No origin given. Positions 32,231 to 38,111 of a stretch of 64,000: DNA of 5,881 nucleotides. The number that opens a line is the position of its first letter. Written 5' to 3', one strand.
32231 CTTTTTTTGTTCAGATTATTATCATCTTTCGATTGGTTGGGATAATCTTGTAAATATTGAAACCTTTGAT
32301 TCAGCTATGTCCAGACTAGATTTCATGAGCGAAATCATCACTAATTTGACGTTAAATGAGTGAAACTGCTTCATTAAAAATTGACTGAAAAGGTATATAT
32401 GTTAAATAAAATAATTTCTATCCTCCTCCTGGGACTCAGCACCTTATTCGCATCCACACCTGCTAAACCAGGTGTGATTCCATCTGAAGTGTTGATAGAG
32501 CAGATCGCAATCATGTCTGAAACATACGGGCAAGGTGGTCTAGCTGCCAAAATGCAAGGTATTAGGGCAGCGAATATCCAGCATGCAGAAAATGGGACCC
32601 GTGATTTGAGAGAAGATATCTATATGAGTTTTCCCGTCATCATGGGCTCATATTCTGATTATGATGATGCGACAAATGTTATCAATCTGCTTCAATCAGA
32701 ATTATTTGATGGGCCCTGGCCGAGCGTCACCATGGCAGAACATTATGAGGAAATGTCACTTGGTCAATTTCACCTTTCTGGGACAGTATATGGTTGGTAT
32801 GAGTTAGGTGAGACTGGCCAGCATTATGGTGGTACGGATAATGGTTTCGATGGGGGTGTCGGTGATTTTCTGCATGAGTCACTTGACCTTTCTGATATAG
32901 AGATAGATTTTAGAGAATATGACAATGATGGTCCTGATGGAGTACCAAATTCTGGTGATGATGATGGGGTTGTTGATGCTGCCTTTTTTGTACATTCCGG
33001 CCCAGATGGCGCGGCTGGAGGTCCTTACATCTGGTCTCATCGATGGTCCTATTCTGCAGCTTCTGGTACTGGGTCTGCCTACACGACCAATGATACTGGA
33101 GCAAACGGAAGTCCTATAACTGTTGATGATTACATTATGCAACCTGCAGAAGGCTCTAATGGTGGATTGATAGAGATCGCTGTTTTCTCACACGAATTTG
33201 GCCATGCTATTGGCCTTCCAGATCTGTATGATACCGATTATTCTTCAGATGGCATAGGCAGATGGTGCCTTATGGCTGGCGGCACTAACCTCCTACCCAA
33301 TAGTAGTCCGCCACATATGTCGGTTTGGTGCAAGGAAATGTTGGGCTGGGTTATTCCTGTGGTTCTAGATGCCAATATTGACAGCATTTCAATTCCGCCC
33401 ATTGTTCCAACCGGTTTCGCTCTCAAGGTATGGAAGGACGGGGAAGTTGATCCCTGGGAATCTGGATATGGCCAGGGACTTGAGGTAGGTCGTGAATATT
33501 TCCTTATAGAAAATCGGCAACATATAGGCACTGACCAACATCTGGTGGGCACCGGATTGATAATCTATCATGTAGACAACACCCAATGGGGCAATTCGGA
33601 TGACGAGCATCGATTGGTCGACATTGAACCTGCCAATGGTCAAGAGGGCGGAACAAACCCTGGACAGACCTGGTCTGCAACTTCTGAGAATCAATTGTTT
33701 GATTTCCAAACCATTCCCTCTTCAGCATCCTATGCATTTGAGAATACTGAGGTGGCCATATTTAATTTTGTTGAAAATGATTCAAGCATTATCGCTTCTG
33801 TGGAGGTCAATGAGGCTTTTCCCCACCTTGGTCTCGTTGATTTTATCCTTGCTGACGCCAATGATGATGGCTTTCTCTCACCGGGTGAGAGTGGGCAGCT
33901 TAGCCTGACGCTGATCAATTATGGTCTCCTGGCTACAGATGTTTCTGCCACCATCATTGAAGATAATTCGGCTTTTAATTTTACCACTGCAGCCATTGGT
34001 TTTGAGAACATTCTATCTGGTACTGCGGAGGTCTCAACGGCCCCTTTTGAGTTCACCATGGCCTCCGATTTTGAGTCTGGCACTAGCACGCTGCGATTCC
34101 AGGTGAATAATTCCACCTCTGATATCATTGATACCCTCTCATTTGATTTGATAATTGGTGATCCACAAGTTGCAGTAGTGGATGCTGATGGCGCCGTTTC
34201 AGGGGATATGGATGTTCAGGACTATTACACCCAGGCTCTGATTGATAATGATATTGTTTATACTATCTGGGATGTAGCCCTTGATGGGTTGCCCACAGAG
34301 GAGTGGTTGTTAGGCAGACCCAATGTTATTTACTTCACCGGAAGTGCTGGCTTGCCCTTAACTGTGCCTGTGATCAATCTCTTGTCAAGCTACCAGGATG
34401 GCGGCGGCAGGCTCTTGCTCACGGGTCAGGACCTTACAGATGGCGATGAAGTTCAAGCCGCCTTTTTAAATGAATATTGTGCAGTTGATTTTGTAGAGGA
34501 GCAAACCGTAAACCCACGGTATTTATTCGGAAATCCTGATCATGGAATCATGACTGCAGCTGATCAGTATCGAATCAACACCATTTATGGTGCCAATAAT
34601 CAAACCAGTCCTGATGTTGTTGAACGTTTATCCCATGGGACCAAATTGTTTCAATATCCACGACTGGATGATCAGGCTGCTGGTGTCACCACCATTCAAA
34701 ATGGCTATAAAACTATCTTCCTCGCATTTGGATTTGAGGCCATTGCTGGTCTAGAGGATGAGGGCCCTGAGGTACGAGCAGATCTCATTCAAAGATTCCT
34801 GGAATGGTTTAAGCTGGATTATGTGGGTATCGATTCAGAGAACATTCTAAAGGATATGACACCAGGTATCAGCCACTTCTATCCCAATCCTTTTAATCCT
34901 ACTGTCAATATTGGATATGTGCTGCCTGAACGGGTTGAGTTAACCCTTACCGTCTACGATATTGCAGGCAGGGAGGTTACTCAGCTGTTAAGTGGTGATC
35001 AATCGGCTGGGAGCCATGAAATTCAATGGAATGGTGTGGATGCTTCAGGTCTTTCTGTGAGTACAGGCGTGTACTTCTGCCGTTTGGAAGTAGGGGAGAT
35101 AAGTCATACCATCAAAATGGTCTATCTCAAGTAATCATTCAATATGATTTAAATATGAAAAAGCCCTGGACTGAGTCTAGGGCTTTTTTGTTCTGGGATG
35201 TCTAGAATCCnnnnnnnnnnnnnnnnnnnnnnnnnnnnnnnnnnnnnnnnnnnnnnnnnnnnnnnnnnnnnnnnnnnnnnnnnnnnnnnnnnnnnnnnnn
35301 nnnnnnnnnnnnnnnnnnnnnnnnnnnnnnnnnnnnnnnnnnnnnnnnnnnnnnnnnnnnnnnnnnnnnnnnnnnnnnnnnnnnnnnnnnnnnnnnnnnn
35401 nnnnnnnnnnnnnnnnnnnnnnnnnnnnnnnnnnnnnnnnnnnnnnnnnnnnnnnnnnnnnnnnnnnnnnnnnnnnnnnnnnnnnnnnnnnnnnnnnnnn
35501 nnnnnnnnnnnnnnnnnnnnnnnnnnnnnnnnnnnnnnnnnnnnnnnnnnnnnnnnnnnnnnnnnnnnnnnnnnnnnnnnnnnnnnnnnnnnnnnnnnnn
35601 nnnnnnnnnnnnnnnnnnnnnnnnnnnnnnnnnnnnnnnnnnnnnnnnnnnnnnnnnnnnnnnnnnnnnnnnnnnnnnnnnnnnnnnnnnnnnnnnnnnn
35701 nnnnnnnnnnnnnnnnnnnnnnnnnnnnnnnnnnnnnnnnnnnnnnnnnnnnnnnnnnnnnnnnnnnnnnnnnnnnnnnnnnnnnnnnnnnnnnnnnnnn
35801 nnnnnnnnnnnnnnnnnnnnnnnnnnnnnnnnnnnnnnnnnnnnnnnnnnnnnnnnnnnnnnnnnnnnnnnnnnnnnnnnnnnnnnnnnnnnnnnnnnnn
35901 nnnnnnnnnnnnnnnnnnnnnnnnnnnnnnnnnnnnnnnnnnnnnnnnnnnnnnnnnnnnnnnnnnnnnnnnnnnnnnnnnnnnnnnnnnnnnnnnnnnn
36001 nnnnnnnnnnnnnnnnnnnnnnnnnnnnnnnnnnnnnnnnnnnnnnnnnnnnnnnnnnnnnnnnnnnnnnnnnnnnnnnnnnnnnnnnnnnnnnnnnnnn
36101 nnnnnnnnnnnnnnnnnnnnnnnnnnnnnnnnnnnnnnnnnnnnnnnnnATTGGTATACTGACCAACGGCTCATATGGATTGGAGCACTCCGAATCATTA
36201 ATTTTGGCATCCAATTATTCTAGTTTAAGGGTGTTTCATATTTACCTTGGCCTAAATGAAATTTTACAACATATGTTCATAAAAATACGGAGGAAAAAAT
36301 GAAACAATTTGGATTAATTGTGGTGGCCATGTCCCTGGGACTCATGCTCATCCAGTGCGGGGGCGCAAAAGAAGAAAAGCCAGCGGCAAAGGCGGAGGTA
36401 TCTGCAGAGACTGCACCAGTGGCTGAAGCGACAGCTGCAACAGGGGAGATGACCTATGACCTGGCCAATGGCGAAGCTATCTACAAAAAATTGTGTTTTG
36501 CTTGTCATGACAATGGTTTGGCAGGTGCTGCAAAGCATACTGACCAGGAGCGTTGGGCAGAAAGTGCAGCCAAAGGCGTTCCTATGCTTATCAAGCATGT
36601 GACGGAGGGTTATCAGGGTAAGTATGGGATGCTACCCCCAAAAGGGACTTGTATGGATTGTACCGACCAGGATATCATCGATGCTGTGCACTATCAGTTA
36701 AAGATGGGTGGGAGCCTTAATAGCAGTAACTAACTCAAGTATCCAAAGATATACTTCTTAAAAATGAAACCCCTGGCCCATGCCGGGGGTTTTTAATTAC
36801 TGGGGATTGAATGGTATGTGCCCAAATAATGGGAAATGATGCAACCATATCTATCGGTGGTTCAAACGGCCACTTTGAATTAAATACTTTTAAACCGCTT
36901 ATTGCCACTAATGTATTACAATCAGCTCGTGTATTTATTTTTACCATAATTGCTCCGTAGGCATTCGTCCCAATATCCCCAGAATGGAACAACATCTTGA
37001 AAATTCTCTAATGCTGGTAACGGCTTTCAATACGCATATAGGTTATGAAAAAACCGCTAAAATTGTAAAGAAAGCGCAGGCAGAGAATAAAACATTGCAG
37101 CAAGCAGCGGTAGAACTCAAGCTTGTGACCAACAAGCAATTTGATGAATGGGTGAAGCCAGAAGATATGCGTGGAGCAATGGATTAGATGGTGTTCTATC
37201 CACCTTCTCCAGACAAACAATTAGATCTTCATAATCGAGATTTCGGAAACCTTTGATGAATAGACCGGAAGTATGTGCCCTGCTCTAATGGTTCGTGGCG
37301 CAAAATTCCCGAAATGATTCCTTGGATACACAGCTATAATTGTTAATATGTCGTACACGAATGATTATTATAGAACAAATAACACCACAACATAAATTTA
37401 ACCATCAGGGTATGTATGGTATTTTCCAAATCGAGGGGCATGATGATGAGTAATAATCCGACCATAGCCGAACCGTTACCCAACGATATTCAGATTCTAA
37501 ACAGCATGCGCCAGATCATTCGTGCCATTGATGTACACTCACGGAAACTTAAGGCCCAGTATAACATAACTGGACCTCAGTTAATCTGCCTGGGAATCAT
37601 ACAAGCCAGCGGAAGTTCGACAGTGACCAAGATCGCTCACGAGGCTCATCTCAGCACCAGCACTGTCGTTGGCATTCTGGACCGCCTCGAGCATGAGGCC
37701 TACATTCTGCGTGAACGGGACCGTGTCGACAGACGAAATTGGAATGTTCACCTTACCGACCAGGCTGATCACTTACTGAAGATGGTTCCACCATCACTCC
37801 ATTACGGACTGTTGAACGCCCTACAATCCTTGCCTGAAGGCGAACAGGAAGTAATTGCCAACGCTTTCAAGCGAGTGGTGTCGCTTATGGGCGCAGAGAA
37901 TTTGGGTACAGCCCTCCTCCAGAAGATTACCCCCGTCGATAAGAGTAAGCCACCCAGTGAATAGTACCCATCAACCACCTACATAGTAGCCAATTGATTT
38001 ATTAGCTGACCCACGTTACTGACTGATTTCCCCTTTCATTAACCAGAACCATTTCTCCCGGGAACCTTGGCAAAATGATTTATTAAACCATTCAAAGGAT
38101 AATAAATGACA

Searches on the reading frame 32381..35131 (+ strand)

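Call 15: search_protein_families(library=pfam, proteins=[window:32381-35131:+], max_evalue=0.000001)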
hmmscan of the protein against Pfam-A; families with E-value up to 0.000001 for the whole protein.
window:32381-35131:+ (917 aa): 3 families
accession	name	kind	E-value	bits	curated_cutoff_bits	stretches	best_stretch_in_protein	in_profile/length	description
PF05547.17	Peptidase_M6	-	8.6e-27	94.6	22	1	116-303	68-265/294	Immune inhibitor A peptidase M6, catalytic domain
PF13860.13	FlgD_ig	-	3.2e-11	43.5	27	1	842-898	12-69/79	FlgD Ig-like domain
PF18962.6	Por_Secre_tail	-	6.7e-07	30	27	0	834-912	2-72/75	Secretion system C-terminal sorting domain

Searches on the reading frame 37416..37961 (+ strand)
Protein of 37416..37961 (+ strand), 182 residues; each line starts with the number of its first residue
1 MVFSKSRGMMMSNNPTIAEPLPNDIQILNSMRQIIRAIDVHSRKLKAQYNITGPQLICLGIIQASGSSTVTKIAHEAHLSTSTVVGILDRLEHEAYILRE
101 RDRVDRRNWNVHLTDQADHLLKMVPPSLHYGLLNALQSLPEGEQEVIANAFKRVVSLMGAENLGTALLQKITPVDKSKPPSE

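Call 15: search_protein_families(library=pfam, proteins=[window:37416-37961:+], max_evalue=0.000001)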
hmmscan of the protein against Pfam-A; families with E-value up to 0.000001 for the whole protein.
window:37416-37961:+ (182 aa): 3 families
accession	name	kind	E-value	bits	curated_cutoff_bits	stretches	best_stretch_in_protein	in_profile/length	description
PF01047.28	MarR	-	8.8e-11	42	24.6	1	51-108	1-58/59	MarR family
PF22381.2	Staph_reg_Sar_Rot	-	1.2e-08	35.3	27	1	44-120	5-81/85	Transcriptional regulator SarA/Rot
PF12802.13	MarR_2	-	3.1e-07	30.9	27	1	49-107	1-60/61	MarR family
